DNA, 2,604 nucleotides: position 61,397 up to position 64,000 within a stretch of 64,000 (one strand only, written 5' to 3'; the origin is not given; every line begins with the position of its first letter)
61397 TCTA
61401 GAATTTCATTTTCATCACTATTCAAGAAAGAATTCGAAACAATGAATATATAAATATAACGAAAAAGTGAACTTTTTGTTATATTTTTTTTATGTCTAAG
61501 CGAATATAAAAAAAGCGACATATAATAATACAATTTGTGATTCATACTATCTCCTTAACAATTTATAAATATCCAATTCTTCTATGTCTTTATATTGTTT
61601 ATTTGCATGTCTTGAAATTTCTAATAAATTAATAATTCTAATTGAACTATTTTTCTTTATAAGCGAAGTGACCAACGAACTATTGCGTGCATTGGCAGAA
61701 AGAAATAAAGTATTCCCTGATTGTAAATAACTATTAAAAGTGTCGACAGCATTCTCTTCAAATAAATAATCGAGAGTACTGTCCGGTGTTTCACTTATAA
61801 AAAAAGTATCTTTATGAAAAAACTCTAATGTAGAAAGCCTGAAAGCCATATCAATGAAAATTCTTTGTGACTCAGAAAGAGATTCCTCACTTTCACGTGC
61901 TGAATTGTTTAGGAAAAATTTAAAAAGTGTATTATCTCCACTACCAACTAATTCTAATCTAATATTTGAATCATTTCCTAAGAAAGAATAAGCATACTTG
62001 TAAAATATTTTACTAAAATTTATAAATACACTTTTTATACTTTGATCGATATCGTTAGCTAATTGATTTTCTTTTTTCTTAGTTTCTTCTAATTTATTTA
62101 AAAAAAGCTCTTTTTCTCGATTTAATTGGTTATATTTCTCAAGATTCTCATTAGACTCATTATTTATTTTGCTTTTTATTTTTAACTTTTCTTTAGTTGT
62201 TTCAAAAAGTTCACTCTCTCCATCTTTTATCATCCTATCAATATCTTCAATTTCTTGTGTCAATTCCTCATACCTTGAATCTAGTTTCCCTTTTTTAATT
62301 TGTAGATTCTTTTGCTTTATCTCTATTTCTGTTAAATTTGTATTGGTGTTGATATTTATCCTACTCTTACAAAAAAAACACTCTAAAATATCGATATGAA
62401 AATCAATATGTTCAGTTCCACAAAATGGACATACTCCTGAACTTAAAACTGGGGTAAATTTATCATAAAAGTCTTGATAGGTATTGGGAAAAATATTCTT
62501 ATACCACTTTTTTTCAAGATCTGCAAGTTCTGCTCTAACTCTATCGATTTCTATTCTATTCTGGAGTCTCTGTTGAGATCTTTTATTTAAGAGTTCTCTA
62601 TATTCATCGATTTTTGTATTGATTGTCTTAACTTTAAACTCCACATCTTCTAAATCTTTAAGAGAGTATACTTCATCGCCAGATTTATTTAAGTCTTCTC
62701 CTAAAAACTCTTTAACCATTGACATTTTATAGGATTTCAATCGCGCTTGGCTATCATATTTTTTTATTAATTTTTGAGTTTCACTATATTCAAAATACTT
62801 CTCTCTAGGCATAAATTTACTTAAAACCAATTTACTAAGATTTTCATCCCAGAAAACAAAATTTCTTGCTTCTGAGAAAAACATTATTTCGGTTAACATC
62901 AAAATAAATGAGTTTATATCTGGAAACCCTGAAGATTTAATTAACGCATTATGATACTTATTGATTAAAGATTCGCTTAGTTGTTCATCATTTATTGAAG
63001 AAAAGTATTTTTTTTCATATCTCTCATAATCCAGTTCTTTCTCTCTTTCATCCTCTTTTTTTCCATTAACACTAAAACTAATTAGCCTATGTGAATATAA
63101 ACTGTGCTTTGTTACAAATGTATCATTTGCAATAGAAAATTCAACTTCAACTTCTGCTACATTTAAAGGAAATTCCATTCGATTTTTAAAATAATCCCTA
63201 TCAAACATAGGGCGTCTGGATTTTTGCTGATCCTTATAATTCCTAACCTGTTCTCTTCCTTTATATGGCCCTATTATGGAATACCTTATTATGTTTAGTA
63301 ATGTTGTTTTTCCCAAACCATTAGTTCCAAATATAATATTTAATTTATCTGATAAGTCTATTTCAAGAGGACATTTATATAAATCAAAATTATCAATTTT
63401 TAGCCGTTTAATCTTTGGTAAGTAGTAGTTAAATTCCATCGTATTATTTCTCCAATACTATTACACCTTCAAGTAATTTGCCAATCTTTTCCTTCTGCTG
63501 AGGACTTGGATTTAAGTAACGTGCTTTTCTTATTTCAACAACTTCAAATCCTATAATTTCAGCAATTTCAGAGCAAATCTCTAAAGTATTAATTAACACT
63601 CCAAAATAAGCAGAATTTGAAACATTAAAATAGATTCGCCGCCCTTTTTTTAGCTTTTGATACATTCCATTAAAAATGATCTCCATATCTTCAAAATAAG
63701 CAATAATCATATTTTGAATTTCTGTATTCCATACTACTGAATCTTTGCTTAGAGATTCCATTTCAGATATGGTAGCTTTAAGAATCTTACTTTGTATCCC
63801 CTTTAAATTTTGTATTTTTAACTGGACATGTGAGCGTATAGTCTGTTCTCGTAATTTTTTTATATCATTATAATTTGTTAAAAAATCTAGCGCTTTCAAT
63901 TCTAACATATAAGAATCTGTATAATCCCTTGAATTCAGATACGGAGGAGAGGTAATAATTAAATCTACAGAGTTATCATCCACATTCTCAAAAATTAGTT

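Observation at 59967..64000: Four-gene AT-rich defence-island candidate: methylase-like ORF + zinc-ribbon coiled-coil ABC ATPase + helical middle protein + PD-(D/E)xK-like effector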

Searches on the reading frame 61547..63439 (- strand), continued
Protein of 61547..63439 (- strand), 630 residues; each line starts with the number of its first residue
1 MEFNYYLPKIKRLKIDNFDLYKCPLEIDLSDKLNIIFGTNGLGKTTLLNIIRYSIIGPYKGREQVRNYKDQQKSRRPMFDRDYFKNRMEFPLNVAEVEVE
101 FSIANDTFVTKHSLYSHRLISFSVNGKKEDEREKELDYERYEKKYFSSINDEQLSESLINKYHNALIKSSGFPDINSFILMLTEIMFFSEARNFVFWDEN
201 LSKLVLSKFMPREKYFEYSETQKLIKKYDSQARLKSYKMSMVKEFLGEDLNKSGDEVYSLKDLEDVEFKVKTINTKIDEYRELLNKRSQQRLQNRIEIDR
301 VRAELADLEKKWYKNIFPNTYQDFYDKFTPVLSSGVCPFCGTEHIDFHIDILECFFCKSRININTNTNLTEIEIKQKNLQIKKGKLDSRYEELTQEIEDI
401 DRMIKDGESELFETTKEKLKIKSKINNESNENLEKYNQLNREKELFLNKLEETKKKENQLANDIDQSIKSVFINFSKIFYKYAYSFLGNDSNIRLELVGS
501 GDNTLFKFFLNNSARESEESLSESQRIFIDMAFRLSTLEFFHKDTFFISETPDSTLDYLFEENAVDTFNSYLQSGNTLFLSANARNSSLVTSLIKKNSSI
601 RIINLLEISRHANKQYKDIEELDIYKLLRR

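Call 52: get_annotated_region(hit=H17, flank=7000)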
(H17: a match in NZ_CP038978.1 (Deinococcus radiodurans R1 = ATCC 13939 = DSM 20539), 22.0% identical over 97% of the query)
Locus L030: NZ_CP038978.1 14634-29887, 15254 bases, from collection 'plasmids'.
description: Deinococcus radiodurans R1 = ATCC 13939 = DSM 20539 strain ATCC 13939 substr. S1 plasmid pCP1, complete sequence
organism: Deinococcus radiodurans R1 = ATCC 13939 = DSM 20539 (NCBI taxid 243230)
taxonomy: Bacteria; Deinococcota; Deinococci; Deinococcales; Deinococcaceae; Deinococcus; Deinococcus radiodurans; Deinococcus radiodurans R1 = ATCC 13939 = DSM 20539
host: -; source: cell culture; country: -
typing (MOB-suite, as given by PLSDB): non-mobilizable
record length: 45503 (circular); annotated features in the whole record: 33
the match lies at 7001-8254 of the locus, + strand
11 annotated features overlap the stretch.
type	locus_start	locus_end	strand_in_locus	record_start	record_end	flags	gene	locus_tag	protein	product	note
CDS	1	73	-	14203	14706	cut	-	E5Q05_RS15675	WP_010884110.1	hypothetical protein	-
CDS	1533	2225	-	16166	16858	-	-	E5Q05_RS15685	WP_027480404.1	phosphodiester glycosidase family protein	-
CDS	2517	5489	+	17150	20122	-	-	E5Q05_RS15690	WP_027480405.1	Tn3 family transposase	-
CDS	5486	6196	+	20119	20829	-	-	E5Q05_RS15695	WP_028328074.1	site-specific integrase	GO:0015074 - DNA integration [Evidence IEA]; GO:0006310 - DNA recombination [Evidence IEA]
CDS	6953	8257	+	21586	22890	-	-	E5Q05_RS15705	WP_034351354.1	site-specific DNA-methyltransferase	-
CDS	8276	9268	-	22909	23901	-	-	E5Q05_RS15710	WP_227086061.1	hypothetical protein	-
CDS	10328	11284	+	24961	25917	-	-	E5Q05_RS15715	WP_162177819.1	hypothetical protein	-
CDS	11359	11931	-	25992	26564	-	-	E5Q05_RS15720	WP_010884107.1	hypothetical protein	-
CDS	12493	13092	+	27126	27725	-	-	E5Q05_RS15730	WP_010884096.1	ParA family protein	-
CDS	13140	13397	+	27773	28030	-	-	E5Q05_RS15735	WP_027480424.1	hypothetical protein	-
CDS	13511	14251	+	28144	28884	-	-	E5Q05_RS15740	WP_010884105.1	hypothetical protein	-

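Call 91: search_protein_families(library=padloc, alignment_id=A3, max_evalue=0.00001)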
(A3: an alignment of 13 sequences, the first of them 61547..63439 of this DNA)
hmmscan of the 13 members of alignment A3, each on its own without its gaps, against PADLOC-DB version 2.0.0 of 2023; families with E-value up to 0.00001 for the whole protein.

A. member 1, window:61547-63439:- (630 aa): 22 families
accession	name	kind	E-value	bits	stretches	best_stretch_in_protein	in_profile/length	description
PDLC03859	LmuB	-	3.8e-16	57.4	1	9-543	4-534/611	-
PDLC03863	LmuB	-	3.7e-12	43.7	1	9-483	4-474/610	-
PDLC02747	PbeC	-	8.5e-12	42.7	1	10-66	3-61/632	PbeC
PDLC04135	mad3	-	8.2e-11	40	1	9-289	1-242/374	mads_3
PDLC00102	GajA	-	3.1e-10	37.2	1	10-66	3-58/532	AAA ATPase domain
PDLC00305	PtuA1|PtuA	-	6.1e-09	33.7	1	9-162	2-155/392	AAA ATPase domain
PDLC00278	PtuA1|PtuA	-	1.2e-08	32.7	1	9-116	2-100/436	AAA ATPase domain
PDLC04213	HEC-02A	-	1.3e-08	32.7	1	9-65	2-56/337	-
PDLC03864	LmuB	-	1.4e-08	31.8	0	246-464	279-489/657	-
PDLC00271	PtuA1|PtuA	-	4.2e-08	31.2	1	9-162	2-142/421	AAA ATPase domain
PDLC00098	GajA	-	9.8e-08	29.2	1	10-65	3-57/534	AAA ATPase domain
PDLC00298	PtuA1|PtuA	-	1.4e-07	29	1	9-92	2-87/423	AAA ATPase domain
PDLC00277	PtuA1|PtuA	-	1.7e-06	25.5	1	9-91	2-80/423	AAA ATPase domain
PDLC00307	PtuA1|PtuA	-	1.7e-06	25.2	1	12-75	4-66/424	AAA ATPase domain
PDLC00096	GajA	-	3.2e-06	24.2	1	10-61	3-54/630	AAA ATPase domain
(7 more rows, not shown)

B. families by the number of members that match (of 13 scanned): 34 families (the first 25 are shown)
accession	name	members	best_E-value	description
PDLC03859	LmuB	13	2.9e-20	-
PDLC03863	LmuB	13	9.1e-15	-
PDLC00278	PtuA1|PtuA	10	9.5e-09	AAA ATPase domain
PDLC04213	HEC-02A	9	6.7e-09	-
PDLC03862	LmuB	8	8.6e-10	-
PDLC00298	PtuA1|PtuA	8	1.4e-07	AAA ATPase domain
PDLC04135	mad3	7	7.6e-12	mads_3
PDLC02747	PbeC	7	8.5e-12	PbeC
PDLC00305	PtuA1|PtuA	6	4.7e-09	AAA ATPase domain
PDLC00277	PtuA1|PtuA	5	7.4e-07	AAA ATPase domain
PDLC03860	LmuB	4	3.5e-08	-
PDLC00290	PtuA1|PtuA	4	1.8e-06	AAA ATPase domain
PDLC03864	LmuB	3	2.5e-09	-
PDLC00098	GajA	3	4.1e-08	AAA ATPase domain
PDLC04886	PDC-S06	3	1.3e-07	-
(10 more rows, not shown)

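Call 94: get_annotated_region(hit=H3, flank=8000)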
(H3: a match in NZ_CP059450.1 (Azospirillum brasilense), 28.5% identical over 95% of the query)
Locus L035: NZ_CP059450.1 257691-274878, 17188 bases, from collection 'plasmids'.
description: Azospirillum brasilense strain 2020WEIHUA_K plasmid unnamed1, complete sequence
organism: Azospirillum brasilense (NCBI taxid 192)
taxonomy: Bacteria; Pseudomonadota; Alphaproteobacteria; Rhodospirillales; Azospirillaceae; Azospirillum; Azospirillum brasilense
host: -; source: Prokaryotes,soil; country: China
typing (MOB-suite, as given by PLSDB): mobilizable; replicon rep_cluster_622; relaxase MOBP
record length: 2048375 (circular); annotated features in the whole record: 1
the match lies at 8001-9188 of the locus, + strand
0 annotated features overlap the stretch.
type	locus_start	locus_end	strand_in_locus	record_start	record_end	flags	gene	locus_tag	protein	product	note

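Call 98: search_protein_families(library=pfam, proteins=[L035:10918-11820:-, L035:9197-10771:+, L035:11820-12521:-], max_evalue=0.1)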
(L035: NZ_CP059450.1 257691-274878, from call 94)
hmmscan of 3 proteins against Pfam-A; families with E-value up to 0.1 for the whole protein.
L035:10918-11820:- (300 aa): 0 families

L035:9197-10771:+ (524 aa): 4 families
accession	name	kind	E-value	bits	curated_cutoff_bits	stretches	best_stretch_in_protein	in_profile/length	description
PF07693.20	KAP_NTPase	-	4.2e-19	69.3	20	1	29-310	1-230/293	KAP family P-loop domain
PF13191.12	AAA_16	-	1.5e-05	26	32.6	1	27-236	3-146/167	AAA ATPase domain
PF25199.1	nSTAND_NTPase5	-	3.9e-05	23.9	34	1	29-85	22-78/145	Novel STAND NTPase 5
PF20693.3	YobI-ATPase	-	0.018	15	27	0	53-80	19-43/363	YobI-like P-loop NTPase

L035:11820-12521:- (233 aa): 0 families

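Call 103: find_homologous_proteins(query=A3, max_evalue=0.00001)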
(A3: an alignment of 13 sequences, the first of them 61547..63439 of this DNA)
Query A3 (13 sequences) (630 aa, profile of the alignment): 95 proteins with E <= 0.00001 among 8000 candidates.
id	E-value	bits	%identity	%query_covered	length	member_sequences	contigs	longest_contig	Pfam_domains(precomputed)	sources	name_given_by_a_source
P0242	2.7e-291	986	51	99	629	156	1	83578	PF13476.13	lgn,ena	-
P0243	7.0e-289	978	51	99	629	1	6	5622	PF13476.13,PF02463.26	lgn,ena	-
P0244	9.0e-289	978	51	99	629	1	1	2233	PF13476.13,PF02463.26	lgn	-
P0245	1.1e-288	978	51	99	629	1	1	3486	PF13476.13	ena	-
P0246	1.1e-288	978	51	99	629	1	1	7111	PF13476.13,PF13166.13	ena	-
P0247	2.0e-288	977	52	99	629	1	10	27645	PF13476.13,PF13166.13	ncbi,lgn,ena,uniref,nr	ncbi:AAA family ATPase [Anaerococcus sp.]|uniref:AAA family ATPase n=1 Tax=Anaerococcus sp. TaxID=18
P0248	2.8e-288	976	52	99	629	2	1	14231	PF13476.13,PF13166.13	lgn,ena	-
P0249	3.2e-288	976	52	99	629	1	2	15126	PF13476.13,PF13166.13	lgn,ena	-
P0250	4.8e-288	975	52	99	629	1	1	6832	PF13476.13,PF13166.13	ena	-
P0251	6.6e-288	975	51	99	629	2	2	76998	PF13476.13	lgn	-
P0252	7.5e-288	975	52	99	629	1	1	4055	PF13476.13,PF13166.13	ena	-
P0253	1.0e-287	974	52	99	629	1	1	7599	PF13476.13,PF13166.13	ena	-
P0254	1.2e-287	974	51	99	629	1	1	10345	PF13476.13,PF02463.26,PF13166.13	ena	-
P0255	1.3e-287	974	52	100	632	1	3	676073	PF13476.13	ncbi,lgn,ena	-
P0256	4.6e-287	972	51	99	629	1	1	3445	PF13476.13,PF02463.26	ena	-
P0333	1.7e-35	141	23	96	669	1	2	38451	PF13175.13,PF02463.26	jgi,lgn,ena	jgi:DNA repair exonuclease SbcCD ATPase subunit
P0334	4.0e-35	140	23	95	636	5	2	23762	PF13476.13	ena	-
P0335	1.7e-32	131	21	94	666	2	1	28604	PF13476.13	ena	-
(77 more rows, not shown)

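Call 104: find_encoding_contigs(protein=P0333, flank=7000, max_places=1)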
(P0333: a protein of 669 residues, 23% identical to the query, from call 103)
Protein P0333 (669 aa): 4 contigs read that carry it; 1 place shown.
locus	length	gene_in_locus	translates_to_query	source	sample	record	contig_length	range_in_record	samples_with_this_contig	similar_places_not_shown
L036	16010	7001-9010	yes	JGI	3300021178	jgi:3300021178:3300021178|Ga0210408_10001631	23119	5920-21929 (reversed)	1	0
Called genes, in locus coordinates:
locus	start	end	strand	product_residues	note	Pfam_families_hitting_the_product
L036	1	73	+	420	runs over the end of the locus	?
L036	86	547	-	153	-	PF07240:Turandot (faint), PF07813:LTXXQ (faint)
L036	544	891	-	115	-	-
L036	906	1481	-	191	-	PF04542:Sigma70_r2, PF08281:Sigma70_r4_2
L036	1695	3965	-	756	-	PF20256:MoCoBD_2, PF02738:MoCoBD_1, PF20256:MoCoBD_2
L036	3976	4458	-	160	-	PF00111:Fer2, PF13085:Fer2_3 (weak), PF01799:Fer2_2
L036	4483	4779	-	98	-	PF01894:YjbQ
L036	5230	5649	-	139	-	PF01894:YjbQ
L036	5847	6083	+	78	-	PF13560:HTH_31 (weak), PF01381:HTH_3 (weak)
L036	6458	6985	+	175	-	-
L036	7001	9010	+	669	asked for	PF02463:SMC_N (weak), PF13175:AAA_15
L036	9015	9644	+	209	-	-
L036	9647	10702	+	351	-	-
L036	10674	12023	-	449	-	PF01555:N6_N4_Mtase (faint)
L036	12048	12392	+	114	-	PF01381:HTH_3 (weak)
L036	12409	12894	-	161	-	PF19560:DUF6082 (weak)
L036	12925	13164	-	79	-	-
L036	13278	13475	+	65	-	PF01381:HTH_3, PF13443:HTH_26 (weak)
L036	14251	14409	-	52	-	-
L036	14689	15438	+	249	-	-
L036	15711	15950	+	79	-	-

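Call 105: find_encoding_contigs(protein=P0334, flank=7000, max_places=1)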
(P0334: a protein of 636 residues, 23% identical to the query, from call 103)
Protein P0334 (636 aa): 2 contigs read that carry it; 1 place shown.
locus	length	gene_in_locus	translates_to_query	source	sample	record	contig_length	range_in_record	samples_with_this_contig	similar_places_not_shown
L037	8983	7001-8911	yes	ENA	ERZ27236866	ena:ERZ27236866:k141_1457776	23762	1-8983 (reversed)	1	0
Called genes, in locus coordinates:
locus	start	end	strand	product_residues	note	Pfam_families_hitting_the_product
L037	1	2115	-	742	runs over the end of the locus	PF02463:SMC_N (faint), PF13166:AAA_13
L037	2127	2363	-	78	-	-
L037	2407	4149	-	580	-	PF01935:DUF87 (weak), PF10412:TrwB_AAD_bind (weak)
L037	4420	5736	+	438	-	PF02844:GARS_N, PF01071:GARS_A, PF02843:GARS_C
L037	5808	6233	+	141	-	-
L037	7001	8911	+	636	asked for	PF13476:AAA_23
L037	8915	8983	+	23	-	?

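Call 106: find_encoding_contigs(protein=P0335, flank=7000, max_places=1)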
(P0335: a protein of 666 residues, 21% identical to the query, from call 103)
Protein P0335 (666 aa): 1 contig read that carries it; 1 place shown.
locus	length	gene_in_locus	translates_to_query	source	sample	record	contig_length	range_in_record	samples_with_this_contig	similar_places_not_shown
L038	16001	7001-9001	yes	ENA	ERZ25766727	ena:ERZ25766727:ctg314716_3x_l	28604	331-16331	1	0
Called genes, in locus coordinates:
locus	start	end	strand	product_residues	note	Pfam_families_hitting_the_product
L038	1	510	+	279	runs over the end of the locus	?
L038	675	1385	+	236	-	-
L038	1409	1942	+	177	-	PF01850:PIN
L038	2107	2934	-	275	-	PF13276:HTH_21 (weak), PF00665:rve, PF24764:rva_4 (faint), PF13683:rve_3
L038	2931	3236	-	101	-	PF01527:HTH_Tnp_1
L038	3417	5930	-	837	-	-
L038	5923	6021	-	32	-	-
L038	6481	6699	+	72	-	-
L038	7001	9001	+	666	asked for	PF13476:AAA_23 (weak)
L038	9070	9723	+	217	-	-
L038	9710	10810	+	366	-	-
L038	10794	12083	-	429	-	PF01555:N6_N4_Mtase (faint)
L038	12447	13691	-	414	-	PF00872:Transposase_mut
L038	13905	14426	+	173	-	PF03050:DDE_Tnp_IS66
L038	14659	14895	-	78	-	-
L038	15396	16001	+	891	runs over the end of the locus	-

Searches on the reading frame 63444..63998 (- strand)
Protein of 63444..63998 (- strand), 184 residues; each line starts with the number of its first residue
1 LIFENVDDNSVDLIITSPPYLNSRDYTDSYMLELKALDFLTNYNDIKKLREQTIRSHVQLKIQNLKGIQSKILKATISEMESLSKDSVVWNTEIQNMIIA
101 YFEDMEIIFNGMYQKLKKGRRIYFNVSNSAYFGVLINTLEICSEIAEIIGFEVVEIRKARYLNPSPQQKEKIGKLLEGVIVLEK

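Call 3: search_protein_families(library=padloc, proteins=[window:63444-63998:-], max_evalue=1)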
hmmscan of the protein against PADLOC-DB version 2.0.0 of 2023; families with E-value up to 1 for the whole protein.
window:63444-63998:- (184 aa): 26 families (the best 25 are shown)
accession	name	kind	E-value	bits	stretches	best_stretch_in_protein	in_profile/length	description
PDLC03224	MTase_II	-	1.9e-32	110.8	1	4-183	290-479/481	Type II methyltransferase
PDLC03389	MTase_II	-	1.9e-16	57.8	1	10-154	279-419/445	Type II methyltransferase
PDLC03306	MTase_II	-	3.5e-13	47.3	1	4-181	234-419/422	Type II methyltransferase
PDLC03353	MTase_II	-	9e-10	36.5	1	3-153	20-109/260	Type II methyltransferase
PDLC03322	MTase_II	-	2.8e-09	34.4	1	3-152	254-401/446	Type II methyltransferase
PDLC03362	MTase_II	-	6.4e-09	33.1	1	8-162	258-415/438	Type II methyltransferase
PDLC03369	MTase_II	-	7.2e-09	32.9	1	4-153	344-496/532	Type II methyltransferase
PDLC03387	MTase_II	-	9.2e-08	29.6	1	3-56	23-78/289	Type II methyltransferase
PDLC03239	MTase_II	-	1.5e-06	25.2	1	5-59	279-334/442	Type II methyltransferase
PDLC03380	MTase_II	-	8.9e-06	23.1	2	6-40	258-292/393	Type II methyltransferase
PDLC03350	MTase_II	-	2e-05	22.2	1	4-133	69-132/312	Type II methyltransferase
PDLC03316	MTase_II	-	2.5e-05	21.5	1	5-29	49-73/390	Type II methyltransferase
PDLC03299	MTase_II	-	0.00046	17.8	1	3-39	26-65/296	Type II methyltransferase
PDLC03377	MTase_II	-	0.0013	15.3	1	6-83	313-388/504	Type II methyltransferase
PDLC03376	MTase_II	-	0.0014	16.5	1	5-55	121-171/249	Type II methyltransferase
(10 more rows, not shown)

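Call 4: search_protein_families(library=pfam, proteins=[window:63444-63998:-], max_evalue=1)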
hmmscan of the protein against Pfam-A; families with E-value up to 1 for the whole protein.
window:63444-63998:- (184 aa): 2 families
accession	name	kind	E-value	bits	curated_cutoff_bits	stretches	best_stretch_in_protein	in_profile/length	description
PF01555.25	N6_N4_Mtase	-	1.4e-06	28.9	26.7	1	11-177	1-99/221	DNA methylase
PF13847.12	Methyltransf_31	-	0.21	11.7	27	1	59-128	50-113/145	Methyltransferase domain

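Call 5: search_protein_families(library=ncbifam, proteins=[window:63444-63998:-], max_evalue=1)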
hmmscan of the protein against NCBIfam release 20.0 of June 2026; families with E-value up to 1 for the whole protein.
window:63444-63998:- (184 aa): 3 families
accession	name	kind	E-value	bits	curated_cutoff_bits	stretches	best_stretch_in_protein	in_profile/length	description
TIGR00536.1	hemK_fam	subfamily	0.0074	15.4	115.5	1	2-29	174-201/286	HemK family protein methyltransferase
TIGR03533.1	L3_gln_methyl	equivalog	0.038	13.3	229.7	1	2-27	181-206/284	50S ribosomal protein L3 N(5)-glutamine methyltransferase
TIGR03534.1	RF_mod_PrmC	equivalog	0.09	12.2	199.1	1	3-27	148-173/253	peptide chain release factor N(5)-glutamine methyltransferase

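Call 7: search_protein_families(library=phrogs, proteins=[window:63444-63998:-], max_evalue=1)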
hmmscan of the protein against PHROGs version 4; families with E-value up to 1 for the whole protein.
window:63444-63998:- (184 aa): 6 families
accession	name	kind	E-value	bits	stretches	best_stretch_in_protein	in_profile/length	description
phrog_18146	-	other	1.5e-23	84.5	1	7-169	270-428/452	DNA methyltransferase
phrog_6025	-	other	5.5e-06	27.1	1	3-24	23-44/192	DNA methyltransferase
phrog_67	-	other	7.7e-06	26.2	1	7-129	139-198/743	DNA methyltransferase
phrog_12520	-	unknown function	0.00085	20.2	1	96-176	4-82/167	-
phrog_12517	-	unknown function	0.029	14.5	1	5-50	173-220/316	-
phrog_21874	-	unknown function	0.2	13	0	1-31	18-46/63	-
